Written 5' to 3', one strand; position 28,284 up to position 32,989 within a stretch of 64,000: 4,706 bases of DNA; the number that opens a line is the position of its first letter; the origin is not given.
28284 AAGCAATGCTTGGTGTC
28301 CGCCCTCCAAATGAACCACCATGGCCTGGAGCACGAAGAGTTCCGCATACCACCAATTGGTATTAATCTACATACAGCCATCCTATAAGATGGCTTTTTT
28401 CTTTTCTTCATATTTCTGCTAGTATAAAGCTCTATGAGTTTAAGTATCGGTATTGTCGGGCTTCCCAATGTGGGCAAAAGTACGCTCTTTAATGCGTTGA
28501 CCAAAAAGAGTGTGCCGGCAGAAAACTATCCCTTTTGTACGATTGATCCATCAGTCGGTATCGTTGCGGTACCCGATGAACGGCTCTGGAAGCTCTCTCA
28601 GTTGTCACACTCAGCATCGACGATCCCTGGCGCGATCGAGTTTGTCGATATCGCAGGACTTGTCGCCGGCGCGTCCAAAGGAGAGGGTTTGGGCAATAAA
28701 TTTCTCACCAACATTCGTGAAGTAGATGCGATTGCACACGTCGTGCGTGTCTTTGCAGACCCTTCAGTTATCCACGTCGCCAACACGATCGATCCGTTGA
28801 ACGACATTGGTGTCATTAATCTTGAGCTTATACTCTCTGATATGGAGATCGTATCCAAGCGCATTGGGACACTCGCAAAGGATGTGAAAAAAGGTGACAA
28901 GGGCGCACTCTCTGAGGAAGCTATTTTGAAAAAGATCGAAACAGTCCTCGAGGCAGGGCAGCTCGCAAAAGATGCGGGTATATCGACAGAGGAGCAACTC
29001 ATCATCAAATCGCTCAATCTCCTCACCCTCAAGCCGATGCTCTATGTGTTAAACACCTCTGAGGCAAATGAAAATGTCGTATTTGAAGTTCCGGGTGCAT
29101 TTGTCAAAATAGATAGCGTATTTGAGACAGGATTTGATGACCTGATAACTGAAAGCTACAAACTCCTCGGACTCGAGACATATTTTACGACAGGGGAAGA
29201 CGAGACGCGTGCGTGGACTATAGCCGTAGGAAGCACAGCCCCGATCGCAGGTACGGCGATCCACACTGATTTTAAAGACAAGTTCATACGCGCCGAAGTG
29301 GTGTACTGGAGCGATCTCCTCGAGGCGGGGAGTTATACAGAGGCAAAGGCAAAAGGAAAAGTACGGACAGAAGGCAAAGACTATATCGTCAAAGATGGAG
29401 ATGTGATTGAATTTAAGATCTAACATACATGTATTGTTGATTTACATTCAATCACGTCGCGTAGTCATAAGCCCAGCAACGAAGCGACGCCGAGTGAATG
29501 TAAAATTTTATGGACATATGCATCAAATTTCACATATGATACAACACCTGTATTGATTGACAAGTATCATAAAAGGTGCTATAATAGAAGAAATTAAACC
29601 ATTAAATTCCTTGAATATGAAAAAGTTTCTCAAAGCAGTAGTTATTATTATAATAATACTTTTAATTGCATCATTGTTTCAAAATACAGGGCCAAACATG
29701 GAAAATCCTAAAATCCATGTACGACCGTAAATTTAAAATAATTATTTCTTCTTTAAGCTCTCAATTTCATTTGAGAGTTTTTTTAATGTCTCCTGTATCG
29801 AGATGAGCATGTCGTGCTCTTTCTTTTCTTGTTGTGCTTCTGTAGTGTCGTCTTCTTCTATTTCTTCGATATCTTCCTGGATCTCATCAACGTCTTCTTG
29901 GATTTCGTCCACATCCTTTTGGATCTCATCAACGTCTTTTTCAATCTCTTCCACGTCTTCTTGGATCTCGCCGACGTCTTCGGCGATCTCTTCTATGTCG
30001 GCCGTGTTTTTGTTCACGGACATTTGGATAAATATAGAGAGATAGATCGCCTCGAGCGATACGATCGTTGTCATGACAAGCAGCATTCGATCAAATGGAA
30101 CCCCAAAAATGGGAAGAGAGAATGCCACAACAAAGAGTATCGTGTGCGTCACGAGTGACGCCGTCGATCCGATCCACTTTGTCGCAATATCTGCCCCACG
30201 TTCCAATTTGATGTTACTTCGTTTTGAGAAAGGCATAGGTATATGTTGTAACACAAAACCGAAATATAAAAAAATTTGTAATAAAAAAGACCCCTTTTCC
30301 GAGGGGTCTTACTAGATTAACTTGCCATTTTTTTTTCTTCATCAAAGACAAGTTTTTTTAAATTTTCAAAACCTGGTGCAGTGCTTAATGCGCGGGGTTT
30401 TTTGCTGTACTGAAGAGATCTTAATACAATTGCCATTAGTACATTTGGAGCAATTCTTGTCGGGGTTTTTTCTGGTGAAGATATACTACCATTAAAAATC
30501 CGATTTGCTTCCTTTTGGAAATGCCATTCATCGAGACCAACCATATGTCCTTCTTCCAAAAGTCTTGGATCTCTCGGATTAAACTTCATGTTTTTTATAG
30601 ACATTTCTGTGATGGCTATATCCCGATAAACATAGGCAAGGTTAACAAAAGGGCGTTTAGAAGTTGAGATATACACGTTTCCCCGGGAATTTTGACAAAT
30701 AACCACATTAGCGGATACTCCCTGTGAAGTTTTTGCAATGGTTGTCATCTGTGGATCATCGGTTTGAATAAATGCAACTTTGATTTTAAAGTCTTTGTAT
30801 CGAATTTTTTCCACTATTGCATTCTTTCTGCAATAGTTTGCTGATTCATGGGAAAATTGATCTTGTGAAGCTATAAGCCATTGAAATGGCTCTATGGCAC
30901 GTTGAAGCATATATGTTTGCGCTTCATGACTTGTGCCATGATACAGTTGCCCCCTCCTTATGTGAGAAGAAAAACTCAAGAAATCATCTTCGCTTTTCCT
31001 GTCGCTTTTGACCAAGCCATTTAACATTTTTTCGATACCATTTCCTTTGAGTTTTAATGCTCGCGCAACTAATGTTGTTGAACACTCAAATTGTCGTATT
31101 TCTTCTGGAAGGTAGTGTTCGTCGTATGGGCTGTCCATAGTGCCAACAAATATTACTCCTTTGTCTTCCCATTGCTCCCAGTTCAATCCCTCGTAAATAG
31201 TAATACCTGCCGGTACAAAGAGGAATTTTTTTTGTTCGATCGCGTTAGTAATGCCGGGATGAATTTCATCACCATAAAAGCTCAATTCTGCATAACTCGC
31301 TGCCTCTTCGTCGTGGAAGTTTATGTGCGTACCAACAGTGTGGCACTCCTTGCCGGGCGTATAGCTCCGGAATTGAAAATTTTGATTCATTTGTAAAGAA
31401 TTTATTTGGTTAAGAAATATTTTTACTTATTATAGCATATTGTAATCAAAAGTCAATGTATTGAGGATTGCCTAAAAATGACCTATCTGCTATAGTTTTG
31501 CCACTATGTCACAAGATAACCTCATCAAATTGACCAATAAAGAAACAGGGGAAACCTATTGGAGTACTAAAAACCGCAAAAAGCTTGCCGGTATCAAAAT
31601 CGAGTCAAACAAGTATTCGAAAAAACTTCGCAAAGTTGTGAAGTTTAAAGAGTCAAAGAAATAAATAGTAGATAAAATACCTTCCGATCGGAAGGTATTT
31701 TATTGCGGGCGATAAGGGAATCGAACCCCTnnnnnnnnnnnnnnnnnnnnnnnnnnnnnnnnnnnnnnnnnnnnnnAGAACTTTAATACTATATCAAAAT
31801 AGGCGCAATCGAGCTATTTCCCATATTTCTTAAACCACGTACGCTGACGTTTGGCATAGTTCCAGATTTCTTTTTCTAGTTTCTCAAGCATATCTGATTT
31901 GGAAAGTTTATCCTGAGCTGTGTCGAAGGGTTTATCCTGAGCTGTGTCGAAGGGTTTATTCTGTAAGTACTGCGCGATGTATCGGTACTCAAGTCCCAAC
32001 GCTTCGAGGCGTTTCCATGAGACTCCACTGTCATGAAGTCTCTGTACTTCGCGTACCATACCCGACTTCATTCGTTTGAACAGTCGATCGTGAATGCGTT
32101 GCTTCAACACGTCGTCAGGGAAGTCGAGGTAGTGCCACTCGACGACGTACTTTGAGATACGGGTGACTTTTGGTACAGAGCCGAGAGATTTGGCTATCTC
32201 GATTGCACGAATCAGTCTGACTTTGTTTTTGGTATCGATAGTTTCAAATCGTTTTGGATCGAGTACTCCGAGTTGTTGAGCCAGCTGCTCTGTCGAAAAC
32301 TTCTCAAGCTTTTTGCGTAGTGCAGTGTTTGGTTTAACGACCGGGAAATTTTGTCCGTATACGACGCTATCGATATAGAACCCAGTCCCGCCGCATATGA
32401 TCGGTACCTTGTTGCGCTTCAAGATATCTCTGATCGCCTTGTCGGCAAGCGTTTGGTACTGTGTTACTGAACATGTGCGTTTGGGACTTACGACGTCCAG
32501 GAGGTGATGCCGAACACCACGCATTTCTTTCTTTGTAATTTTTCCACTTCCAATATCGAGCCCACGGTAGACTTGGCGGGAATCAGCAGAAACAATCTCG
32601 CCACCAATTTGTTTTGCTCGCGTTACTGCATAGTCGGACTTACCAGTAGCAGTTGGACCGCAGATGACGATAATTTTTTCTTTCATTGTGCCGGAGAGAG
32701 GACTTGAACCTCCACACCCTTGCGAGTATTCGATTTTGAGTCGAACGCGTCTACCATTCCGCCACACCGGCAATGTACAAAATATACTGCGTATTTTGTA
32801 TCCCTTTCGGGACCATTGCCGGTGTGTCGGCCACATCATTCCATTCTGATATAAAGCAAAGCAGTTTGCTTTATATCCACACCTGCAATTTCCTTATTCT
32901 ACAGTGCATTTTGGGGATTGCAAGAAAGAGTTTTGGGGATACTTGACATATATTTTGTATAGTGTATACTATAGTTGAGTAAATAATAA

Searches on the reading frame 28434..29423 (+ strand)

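Call 6: search_protein_families(library=pfam, proteins=[window:28434-29423:+], max_evalue=0.001)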
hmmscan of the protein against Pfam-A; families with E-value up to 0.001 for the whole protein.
window:28434-29423:+ (329 aa): 3 families
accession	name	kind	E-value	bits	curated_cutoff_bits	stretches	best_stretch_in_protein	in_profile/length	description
PF06071.19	YchF-GTPase_C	-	3.3e-33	114.1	27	1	247-329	1-83/84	Protein of unknown function (DUF933)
PF01926.29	MMR_HSR1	-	2.7e-22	79.5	21.9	1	5-107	2-85/113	50S ribosome-binding GTPase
PF02421.24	FeoB_N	-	6e-08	32.8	27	1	5-48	3-46/156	Ferrous iron transport protein B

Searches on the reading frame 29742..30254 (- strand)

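Call 6: search_protein_families(library=pfam, proteins=[window:29742-30254:-], max_evalue=0.001)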
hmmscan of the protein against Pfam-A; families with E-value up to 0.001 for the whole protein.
window:29742-30254:- (170 aa): 5 families
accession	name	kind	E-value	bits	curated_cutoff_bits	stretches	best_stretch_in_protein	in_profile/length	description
PF06210.16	DUF1003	-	8.3e-06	26.4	27.4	1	29-126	2-100/103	Protein of unknown function (DUF1003)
PF04728.18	LPP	-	4.3e-05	24.2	29.1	1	87-121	2-36/53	Lipoprotein leucine-zipper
PF25762.1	HAUS1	-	0.00037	20.8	40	1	81-170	138-227/236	HAUS augmin-like complex subunit 1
PF06103.16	DUF948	-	0.00042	20.9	37.2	0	69-132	10-80/89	Bacterial protein of unknown function (DUF948)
PF06009.19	Laminin_II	-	0.00087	19.8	33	0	88-168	6-89/138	Laminin Domain II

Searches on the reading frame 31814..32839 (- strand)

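Call 6: search_protein_families(library=pfam, proteins=[window:31814-32839:-], max_evalue=0.001)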
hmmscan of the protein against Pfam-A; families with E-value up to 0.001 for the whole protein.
window:31814-32839:- (341 aa): 3 families
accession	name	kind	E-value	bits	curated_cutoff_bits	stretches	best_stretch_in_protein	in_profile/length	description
PF01715.23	IPPT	-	3e-61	207.6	23.6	1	89-338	1-242/243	IPP transferase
PF01745.22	IPT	-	1.3e-11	44.8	20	1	55-115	2-62/233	Isopentenyl transferase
PF13671.12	AAA_33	-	9.8e-05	23.1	27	0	57-100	2-46/143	AAA domain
